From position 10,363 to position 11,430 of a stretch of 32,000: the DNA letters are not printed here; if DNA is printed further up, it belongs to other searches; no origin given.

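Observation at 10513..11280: Unknown 255-aa protein translationally coupled to the extended vgrG2: candidate cargo, adaptor or immunity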

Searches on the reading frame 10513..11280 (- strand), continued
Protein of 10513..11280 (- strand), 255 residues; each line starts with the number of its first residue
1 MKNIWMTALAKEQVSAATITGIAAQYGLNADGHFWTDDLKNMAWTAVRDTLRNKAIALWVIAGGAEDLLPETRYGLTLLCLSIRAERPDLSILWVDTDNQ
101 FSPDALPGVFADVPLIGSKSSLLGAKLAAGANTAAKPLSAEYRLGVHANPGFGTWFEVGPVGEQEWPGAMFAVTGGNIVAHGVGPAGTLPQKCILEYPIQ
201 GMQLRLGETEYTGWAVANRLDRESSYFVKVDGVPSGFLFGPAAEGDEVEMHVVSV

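Call 28: predict_structure(alignment_id=A1)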
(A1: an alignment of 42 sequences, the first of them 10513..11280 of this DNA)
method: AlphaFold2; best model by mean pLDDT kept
length: 255 residues; sequences in the alignment: 42
mean_pLDDT: 92.6   pTM: 0.90
mean pLDDT of the five models: 92.6, 92.3, 91.2, 90.7, 90.7
residues with pLDDT >= 90: 199; 70-90: 56; 50-70: 0; < 50: 0
segments of 3 or more residues with pLDDT < 50: none
pLDDT, mean of each block of 10 residues (from residue 1): 93 84 96 91 93 97 92 96 93 90 88 92 96 84 91 94 94 96 94 89 94 97 97 96 87 95
secondary structure, 60 per line:
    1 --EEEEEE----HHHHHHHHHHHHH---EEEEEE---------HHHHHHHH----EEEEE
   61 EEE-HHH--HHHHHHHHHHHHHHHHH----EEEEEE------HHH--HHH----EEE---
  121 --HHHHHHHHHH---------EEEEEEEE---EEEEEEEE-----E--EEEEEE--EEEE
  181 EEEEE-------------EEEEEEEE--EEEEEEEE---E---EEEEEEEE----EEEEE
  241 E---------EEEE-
elements in order: E3-8 H13-25 E29-34 H44-51 E56-63 H70-86 E91-96 E115-117 H123-132 E142-149 E153-160 E169-174 E177-185 E199-206 E209-216 E224-231 E236-241 E251-254

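Call 32: fold_search(model_id=the predicted structure, library=pdb)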
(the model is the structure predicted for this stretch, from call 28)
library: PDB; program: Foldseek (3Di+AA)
matches with E <= 10: 1586; with E <= 0.001: 3
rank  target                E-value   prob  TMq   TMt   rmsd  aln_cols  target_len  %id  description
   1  8qlo_A                1.0e-04  1.00  0.37  0.23  29.1       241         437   12  CryoEM structure of the apo SPARTA (BabAgo/TIR-APAZ) complex (released 2024-01-31)
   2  8ifl_A                1.7e-04  1.00  0.38  0.25  29.4       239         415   12  Cryo-EM structure of tetrameric SPARTA gRNA-ssDNA target complex in state 1 (released 2024-01-17)
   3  8oz6_A                4.7e-04  0.99  0.35  0.23  27.9       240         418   11  cryoEM structure of SPARTA complex ligand-free (released 2023-08-16)
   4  8i88_C                1.2e-03  0.97  0.36  0.24  29.7       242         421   11  Cryo-EM structure of TIR-APAZ/Ago-gRNA complex (released 2023-07-05)
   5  8hx6_A                1.3e-03  0.84  0.29  0.13  18.8       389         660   10  Crystal structure of 4-amino-4-deoxychorismate synthase from Streptomyces venezuelae (released 2023-10-18)
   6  8isy_B                1.6e-03  0.97  0.36  0.22  29.2       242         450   12  Cryo-EM structure of free-state Crt-SPARTA (released 2023-10-18)
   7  8i87_C                1.8e-03  0.97  0.36  0.24  28.8       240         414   11  Cryo-EM structure of TIR-APAZ/Ago-gRNA-DNA complex (released 2023-07-19)
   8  8qlp_E                2.3e-03  0.98  0.35  0.23  23.2       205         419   12  CryoEM structure of the RNA/DNA bound SPARTA (BabAgo/TIR-APAZ) tetrameric complex (released 2024-01-31)
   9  5lmv_a                2.8e-03  0.54  0.22  0.13  17.5       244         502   12  Structure of bacterial 30S-IF1-IF2-IF3-mRNA-tRNA translation pre-initiation complex(state-III) (released 2016-10-05)
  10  2bon_B                3.5e-03  0.41  0.23  0.22  14.1       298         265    9  Structure of an Escherichia coli lipid kinase (YegS) (released 2006-10-18)
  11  9mpy_B                3.8e-03  1.00  0.36  0.24   4.7       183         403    9  Structure of Saro_1862, a UPF0261 domain protein from Novosphingobium aromaticivorans with bound acetovanillone (released 2025-09-24)
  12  8spo_I                3.8e-03  0.92  0.38  0.28  29.1       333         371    9  Tetramerized activation of MapSPARTA bound with NAD+ (released 2023-08-23)
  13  8epz_B                4.0e-03  1.00  0.28  0.13   3.7       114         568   13  Crystal structure of Fe-S cluster-dependent dehydratase from Paralcaligenes ureilyticus in complex with Mn (released 2023-02-22)
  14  4yds                  4.0e-03  0.60  0.21  0.23  17.9       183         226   11  FlaH from Sulfolobus acidocaldarius with ATP and Mg-Ion (released 2015-11-11)
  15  1euc_B                4.3e-03  1.00  0.34  0.24   5.1       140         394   15  CRYSTAL STRUCTURE OF DEPHOSPHORYLATED PIG HEART, GTP-SPECIFIC SUCCINYL-COA SYNTHETASE (released 2000-07-27)
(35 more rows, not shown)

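Call 35: search_protein_families(library=pfam, alignment_id=A1, max_evalue=1)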
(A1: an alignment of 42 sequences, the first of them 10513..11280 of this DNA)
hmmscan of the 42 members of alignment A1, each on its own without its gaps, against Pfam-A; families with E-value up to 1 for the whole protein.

A. member 1, window:10513-11280:- (255 aa): 1 family
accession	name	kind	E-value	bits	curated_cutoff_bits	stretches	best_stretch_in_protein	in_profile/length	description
PF14684.11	Tricorn_C1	-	0.25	11.7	24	1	31-53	17-39/59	Tricorn protease C1 domain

B. families by the number of members that match (of 42 scanned): 5 families
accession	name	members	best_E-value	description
PF14684.11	Tricorn_C1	1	0.25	Tricorn protease C1 domain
PF11170.13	DUF2957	1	0.25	Protein of unknown function (DUF2957)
PF24527.1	Ig-like_Pom152_9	1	0.29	Nucleoporin pom152-like, ninth immunoglobulin-like domain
PF08478.15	POTRA_1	1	0.29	POTRA domain, FtsQ-type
PF00443.35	UCH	1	0.37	Ubiquitin carboxyl-terminal hydrolase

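Call 37: search_protein_representatives(alignment_id=A1)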
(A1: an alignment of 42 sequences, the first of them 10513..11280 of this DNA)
Query: 42 sequences, 258 profile positions. Proteins with E-value up to 0.001 (for the whole library): 243; up to 1e-10: 181; up to 1e-30: 128. The best 150 are listed.
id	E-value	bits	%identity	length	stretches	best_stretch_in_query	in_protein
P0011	1.0e-107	375.5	-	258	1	1-257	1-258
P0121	1.9e-96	338.6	-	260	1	2-257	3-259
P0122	4.3e-96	337.4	-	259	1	1-257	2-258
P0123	3.4e-95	334.5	-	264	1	2-257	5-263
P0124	2.4e-94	331.7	-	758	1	1-257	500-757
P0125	3.4e-93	327.9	-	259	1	1-257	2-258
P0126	3.5e-92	324.6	-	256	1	1-257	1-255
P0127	1.3e-90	319.5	-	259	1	1-256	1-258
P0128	7.5e-90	317.0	-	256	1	1-257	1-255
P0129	1.2e-89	316.3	-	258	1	1-257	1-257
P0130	4.2e-87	308.0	-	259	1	1-257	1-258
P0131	4.8e-86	304.5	-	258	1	1-257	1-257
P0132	2.0e-83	295.9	-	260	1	2-257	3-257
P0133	4.2e-83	294.8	-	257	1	3-257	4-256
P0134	3.5e-82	291.8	-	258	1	1-257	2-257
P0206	1.3e-44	168.7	-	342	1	20-257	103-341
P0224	1.6e-35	138.9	-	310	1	1-122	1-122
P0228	1.2e-33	132.8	-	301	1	7-257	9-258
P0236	2.7e-32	128.3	-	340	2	32-187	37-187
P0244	2.4e-31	125.3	-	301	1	4-204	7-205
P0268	3.5e-22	95.2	-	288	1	1-140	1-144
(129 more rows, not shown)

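Call 38: search_protein_families(library=pfam, proteins=[P0124, P0206, P0224, P0236, P0228, P0244, P0268], max_evalue=0.01)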
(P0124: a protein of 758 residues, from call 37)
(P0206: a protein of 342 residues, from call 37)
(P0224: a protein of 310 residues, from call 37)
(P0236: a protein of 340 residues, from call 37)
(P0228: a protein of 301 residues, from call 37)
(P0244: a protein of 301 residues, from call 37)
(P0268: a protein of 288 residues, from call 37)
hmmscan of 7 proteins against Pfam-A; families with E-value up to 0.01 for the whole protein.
P0124 (758 aa): 4 families
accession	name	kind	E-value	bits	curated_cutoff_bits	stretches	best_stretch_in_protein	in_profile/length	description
PF01464.25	SLT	-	1.6e-14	53.9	21.3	1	301-418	2-107/117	Transglycosylase SLT domain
PF00498.31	FHA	-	4.1e-12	46.8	20.7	1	25-80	2-58/67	FHA domain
PF16697.10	Yop-YscD_cpl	-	8.3e-08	32.8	33.2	1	23-87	18-84/94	Inner membrane component of T3SS, cytoplasmic domain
PF06072.16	Herpes_US9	-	0.00012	22.4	23.7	1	120-168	2-49/61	Alphaherpesvirus tegument protein US9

P0206 (342 aa): 0 families

P0224 (310 aa): 0 families

P0236 (340 aa): 0 families

P0228 (301 aa): 0 families

P0244 (301 aa): 0 families

P0268 (288 aa): 0 families

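Call 41: find_related_loci(query=A1, collection=genome_contigs, flank=10000)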
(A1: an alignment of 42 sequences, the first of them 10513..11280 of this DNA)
Query A1 (255 aa) in genome_contigs; peptide patterns used: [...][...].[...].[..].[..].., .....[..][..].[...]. (x = any residue, [..] = any of these).
208 stretches matched a pattern; 179 encode a relative of the query (tblastn E <= 1e-3); the best 80 are kept; 80 distinct loci.
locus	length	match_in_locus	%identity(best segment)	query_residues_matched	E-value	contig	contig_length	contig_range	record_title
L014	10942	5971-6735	62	1-255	9e-108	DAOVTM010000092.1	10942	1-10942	MAG TPA_asm: Desulfobulbaceae bacterium isolate CSMAG_1653 CSMAG_1653_k141_1098515_length_10942_cov_13.6809, whole genom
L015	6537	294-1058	49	1-255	9e-88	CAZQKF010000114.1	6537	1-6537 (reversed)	MAG TPA_asm: uncultured Desulfobulbus sp. isolate SRP128015_co1_160 genome assembly, contig: NODE_20607_length_6537_cov_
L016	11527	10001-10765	51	1-255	1e-82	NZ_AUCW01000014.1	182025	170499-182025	Desulfogranum mediterraneum DSM 13871 G494DRAFT_scaffold00010.10_C, whole genome shotgun sequence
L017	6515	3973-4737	49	1-255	4e-81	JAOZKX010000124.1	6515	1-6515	MAG: Desulfocapsa sp. isolate GMC10.concoct.196_sub NODE_14921_length_6515_cov_7.683746, whole genome shotgun sequence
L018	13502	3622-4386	46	1-255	1e-77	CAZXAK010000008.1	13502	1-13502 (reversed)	MAG TPA_asm: uncultured Desulfobacterales bacterium isolate binchicken_co219_184 genome assembly, contig: k141_1587253,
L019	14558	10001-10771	49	1-255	4e-77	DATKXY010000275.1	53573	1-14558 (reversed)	MAG TPA_asm: archaeon isolate SMAG_U14205 k141_1710892, whole genome shotgun sequence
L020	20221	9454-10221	48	1-254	8e-76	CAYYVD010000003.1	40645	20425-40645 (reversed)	MAG TPA_asm: uncultured Desulfobacterales bacterium isolate SRP141376_co2_252 genome assembly, contig: NODE_2219_length_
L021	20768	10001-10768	46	1-255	3e-75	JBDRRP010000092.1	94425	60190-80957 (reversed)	MAG: Pseudomonadota bacterium isolate MEGAHIT-group-2.99 k141_251880, whole genome shotgun sequence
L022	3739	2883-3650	46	1-255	9e-73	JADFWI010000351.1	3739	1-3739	MAG: Proteobacteria bacterium isolate C4.bin.21 k83_931188, whole genome shotgun sequence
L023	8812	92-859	47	1-255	2e-72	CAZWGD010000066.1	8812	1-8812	MAG TPA_asm: uncultured Desulfobacteraceae bacterium isolate SRP167671_co1_167 genome assembly, contig: NODE_9460_length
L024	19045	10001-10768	46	1-255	8e-72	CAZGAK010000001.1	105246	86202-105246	MAG TPA_asm: uncultured Syntrophaceae bacterium isolate SRP178699_co1_632 genome assembly, contig: NODE_109_length_10524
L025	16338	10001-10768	46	1-255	1e-71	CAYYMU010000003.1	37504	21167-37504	MAG TPA_asm: uncultured Desulfobacteraceae bacterium isolate binchicken_co243_228 genome assembly, contig: NODE_693_leng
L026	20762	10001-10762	46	1-252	1e-71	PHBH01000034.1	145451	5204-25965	MAG: Deltaproteobacteria bacterium HGW-Deltaproteobacteria-15 Ig3397_v2_scaffold_285, whole genome shotgun sequence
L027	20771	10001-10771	43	1-255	1e-71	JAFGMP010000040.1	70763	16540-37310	MAG: Candidatus Latescibacterota bacterium isolate Zod_Metabat.481 k87_565875, whole genome shotgun sequence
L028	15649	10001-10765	45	1-253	1e-71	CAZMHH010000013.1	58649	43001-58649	MAG TPA_asm: uncultured Thermodesulfobacteriota bacterium isolate SRP332253_co1_288 genome assembly, contig: NODE_535_le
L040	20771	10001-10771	43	1-255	2e-66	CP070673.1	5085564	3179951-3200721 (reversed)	MAG: Deltaproteobacteria bacterium isolate bin73 chromosome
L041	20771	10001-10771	43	1-255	1e-66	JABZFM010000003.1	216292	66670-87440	MAG: Desulfobacteraceae bacterium isolate Grevelingen_8MPa_metabat2.60 scaffold_62, whole genome shotgun sequence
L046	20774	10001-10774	43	2-255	7e-66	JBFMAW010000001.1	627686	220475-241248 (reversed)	MAG: Thermodesulfobacteriota bacterium isolate MAG148 MAG148_1, whole genome shotgun sequence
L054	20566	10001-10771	42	1-255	1e-64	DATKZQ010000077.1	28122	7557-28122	MAG TPA_asm: Desulfatiglandales bacterium isolate SMAG_U14249 k141_3381078, whole genome shotgun sequence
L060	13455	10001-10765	42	1-253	4e-64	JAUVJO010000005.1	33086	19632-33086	MAG: Deltaproteobacteria bacterium isolate CSMAG_456 CSMAG_456_k127_1099653_length_33086_cov_69.0276, whole genome shotg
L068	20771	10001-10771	43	1-255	9e-64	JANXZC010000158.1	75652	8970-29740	MAG: Syntrophus sp. (in: bacteria) isolate GL140_4_metabat_222 GL140_4_k141_2850824, whole genome shotgun sequence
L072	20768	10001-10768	42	1-255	1e-63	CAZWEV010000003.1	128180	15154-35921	MAG TPA_asm: uncultured Desulfobacteraceae bacterium isolate binchicken_co129_423 genome assembly, contig: NODE_166_leng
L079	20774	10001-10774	43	1-255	2e-62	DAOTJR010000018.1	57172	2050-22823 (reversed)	MAG TPA_asm: Syntrophales bacterium isolate AMR_MDS_2994 NODE_635_length_57172_cov_24.948632, whole genome shotgun seque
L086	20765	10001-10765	41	2-255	5e-62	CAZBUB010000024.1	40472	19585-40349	MAG TPA_asm: uncultured Desulfohalobiaceae bacterium isolate SRP252850_co1_107 genome assembly, contig: NODE_1492_length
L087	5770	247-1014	41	1-255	5e-62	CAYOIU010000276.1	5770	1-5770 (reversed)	MAG TPA_asm: uncultured Desulfobacteraceae bacterium isolate SRP214966_co4_492 genome assembly, contig: NODE_19829_lengt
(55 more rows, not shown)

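Call 46: search_protein_families(library=pfam, proteins=[L086:10773-12137:-, L086:12389-13039:+, L086:13039-14436:+, L086:14438-15172:+, L086:15190-18711:+, L086:18724-19383:+, L060:7869-9251:-, L060:10862-11620:+, L060:11666-13090:-, L060:6341-7093:-], max_evalue=0.001)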
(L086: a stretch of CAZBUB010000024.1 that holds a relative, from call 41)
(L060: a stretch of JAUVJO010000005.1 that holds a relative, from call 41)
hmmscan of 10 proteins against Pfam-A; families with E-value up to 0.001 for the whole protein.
L086:10773-12137:- (454 aa): 1 family
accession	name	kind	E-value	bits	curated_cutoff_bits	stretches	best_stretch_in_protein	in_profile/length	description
PF05943.17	VipB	-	3.4e-14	53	27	1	199-321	98-229/301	EvpB/VC_A0108, tail sheath N-terminal domain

L086:12389-13039:+ (216 aa): 1 family
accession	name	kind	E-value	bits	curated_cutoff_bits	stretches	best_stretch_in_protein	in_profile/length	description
PF12790.13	T6SS-SciN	-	1.6e-17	63.8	27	1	74-184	3-111/120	Type VI secretion lipoprotein, VasD, EvfM, TssJ, VC_A0113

L086:13039-14436:+ (465 aa): 1 family
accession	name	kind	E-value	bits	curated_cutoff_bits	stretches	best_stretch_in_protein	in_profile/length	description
PF05936.17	T6SS_VasE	-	9.2e-93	311.8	23.4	1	18-458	1-426/429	Bacterial Type VI secretion, VC_A0110, EvfL, ImpJ, VasE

L086:14438-15172:+ (244 aa): 1 family
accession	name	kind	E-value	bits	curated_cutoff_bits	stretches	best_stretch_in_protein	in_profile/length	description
PF09850.14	DotU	-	1.1e-33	117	27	2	3-109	2-109/205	Type VI secretion system protein DotU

L086:15190-18711:+ (1173 aa): 1 family
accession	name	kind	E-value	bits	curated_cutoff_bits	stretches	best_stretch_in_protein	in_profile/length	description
PF14331.11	IcmF-related_N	-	2.1e-63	214.5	25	1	194-441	3-257/259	IcmF-related N-terminal domain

L086:18724-19383:+ (219 aa): 1 family
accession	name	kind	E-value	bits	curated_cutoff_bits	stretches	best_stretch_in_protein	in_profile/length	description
PF11741.13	AMIN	-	2e-07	31.4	20.5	1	125-195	11-83/101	AMIN domain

L060:7869-9251:- (460 aa): 14 families
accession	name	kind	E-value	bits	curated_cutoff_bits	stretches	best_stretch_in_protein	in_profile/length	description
PF06745.19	ATPase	-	4.3e-18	66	26.6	1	78-147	2-72/231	KaiC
PF13481.12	AAA_25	-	4.5e-14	53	27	1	79-227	17-195/195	AAA domain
PF18073.7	Zn_ribbon_LapB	-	1e-13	51.2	25.7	1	21-47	2-28/28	Rubredoxin metal binding domain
PF03796.21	DnaB_C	-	3.3e-09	36.9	27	1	77-141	2-66/255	DnaB-like helicase C terminal domain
PF13541.12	ChlI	-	2.5e-08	34.3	27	1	348-434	34-121/121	Subunit ChlI of Mg-chelatase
PF05362.19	Lon_C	-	4.2e-07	30.2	21.1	1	356-456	93-199/205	Lon protease (S16) C-terminal proteolytic domain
PF07088.17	GvpD_P-loop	-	5.6e-07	30.1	24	0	94-132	9-46/189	GvpD gas vesicle protein, P-loop domain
PF25199.1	nSTAND_NTPase5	-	5.6e-05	23.4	34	1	96-140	42-87/145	Novel STAND NTPase 5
PF13191.12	AAA_16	-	6.8e-05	23.9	32.6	1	84-131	16-60/167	AAA ATPase domain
PF20720.3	nSTAND3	-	9.3e-05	22.6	27.2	1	97-138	19-60/155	Novel STAND NTPase 3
PF00004.35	AAA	-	0.00037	21.4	21.2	1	98-200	1-86/131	ATPase family associated with various cellular activities (AAA)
PF13401.12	AAA_22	-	0.00038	21.2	27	0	96-221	6-123/130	AAA domain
PF03266.21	NTPase_1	-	0.00072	19.9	23.9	0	98-126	2-30/168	NTPase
PF23442.1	DUF7125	-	0.00073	19.2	29.1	0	75-116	2-42/207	Family of unknown function (DUF7125)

L060:10862-11620:+ (252 aa): 0 families

L060:11666-13090:- (474 aa): 3 families
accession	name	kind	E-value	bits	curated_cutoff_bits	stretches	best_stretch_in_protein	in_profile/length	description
PF22352.2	K319L-like_PKD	-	1.4e-55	185.7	27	4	241-322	1-84/84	K319L-like, PKD domain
PF18911.6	PKD_4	-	6.5e-07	29.8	27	0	41-126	3-83/85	PKD domain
PF00801.26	PKD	-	6.2e-05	23.4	23.5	0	331-373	5-46/80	PKD domain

L060:6341-7093:- (250 aa): 2 families
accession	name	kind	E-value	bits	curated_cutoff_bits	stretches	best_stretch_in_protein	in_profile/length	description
PF01709.26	Transcrip_reg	-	6.4e-63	211.7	27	1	82-237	1-160/160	TACO1/YebC second and third domain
PF20772.2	TACO1_YebC_N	-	2.8e-34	117.8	36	1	5-76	1-73/73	TACO1/YebC protein N-terminal domain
